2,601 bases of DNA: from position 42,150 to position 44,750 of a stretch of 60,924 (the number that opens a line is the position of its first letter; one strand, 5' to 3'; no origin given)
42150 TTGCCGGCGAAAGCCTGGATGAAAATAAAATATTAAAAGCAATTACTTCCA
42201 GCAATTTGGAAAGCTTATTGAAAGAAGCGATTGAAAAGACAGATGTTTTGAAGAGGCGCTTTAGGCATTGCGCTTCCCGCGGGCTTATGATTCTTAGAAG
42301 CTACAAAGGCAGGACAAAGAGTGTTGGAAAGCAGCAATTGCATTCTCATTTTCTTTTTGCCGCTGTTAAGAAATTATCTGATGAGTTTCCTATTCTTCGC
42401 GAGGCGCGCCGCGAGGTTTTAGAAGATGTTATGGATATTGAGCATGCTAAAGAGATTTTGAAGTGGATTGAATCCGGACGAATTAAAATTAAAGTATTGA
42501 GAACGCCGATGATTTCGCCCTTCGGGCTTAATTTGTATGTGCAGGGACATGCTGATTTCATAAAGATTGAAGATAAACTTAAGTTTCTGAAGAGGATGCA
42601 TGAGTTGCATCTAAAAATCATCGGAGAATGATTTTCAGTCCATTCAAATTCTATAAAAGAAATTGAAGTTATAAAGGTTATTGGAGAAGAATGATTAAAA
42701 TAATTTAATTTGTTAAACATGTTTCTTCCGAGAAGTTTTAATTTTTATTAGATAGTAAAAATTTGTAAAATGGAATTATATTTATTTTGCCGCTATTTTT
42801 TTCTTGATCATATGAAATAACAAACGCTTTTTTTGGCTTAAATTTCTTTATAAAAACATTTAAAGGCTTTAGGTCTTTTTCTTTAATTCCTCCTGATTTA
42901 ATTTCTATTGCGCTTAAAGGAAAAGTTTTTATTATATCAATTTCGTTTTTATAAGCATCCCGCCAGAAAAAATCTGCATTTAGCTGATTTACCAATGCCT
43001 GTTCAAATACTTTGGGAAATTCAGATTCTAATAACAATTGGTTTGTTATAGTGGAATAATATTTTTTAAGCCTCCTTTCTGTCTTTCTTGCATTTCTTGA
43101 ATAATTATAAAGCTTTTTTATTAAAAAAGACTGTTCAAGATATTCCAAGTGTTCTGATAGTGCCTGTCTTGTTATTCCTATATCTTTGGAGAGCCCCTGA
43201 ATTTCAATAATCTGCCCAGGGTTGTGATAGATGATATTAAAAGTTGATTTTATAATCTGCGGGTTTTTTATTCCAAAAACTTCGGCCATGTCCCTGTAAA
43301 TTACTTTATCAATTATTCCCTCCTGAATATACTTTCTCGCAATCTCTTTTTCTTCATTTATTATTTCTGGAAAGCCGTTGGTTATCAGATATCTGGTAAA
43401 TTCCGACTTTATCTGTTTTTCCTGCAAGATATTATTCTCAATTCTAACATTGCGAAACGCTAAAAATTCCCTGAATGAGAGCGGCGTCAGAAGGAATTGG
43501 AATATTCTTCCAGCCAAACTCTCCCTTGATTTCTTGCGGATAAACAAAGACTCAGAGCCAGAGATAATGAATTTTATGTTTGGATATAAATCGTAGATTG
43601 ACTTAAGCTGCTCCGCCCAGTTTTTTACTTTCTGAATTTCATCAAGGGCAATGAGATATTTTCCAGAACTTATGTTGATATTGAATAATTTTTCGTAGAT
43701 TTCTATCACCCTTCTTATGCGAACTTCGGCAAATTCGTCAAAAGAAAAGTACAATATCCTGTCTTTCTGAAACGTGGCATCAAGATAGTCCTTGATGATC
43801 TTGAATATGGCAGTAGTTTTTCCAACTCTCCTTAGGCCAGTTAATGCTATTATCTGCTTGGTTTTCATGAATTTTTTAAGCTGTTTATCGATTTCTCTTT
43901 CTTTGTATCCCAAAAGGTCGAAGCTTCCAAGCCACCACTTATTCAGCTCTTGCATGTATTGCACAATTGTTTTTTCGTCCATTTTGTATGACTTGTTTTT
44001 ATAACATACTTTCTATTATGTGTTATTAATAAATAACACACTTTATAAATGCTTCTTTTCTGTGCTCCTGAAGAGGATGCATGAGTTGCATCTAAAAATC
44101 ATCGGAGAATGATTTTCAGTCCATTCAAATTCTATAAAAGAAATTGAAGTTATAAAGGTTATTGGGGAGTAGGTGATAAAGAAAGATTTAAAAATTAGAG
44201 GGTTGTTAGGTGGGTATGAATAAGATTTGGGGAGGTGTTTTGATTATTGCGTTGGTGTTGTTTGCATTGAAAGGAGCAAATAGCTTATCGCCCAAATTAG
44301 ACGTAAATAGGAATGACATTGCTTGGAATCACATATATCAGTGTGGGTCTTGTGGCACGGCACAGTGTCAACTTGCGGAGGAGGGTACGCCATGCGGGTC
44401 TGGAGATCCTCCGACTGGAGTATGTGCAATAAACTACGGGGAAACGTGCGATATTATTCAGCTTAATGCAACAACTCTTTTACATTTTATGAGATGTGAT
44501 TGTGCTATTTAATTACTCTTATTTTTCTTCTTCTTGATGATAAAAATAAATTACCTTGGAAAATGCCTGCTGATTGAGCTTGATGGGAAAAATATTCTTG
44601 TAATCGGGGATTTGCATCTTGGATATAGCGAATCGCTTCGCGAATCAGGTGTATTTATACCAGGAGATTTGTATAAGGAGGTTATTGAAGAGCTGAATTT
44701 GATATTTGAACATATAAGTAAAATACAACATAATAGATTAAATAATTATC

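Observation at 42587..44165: Single-gene AAA+ (COG1373-like) cassette bounded by perfect 98-bp direct repeats that duplicate the 3' end of lhr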

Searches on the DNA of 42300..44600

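Call 95: search_rna_families(source=window, start=42300, end=44600, threshold=evalue, max_evalue=1)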
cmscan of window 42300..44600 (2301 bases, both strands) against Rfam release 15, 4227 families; matches with E-value up to 1: 0.
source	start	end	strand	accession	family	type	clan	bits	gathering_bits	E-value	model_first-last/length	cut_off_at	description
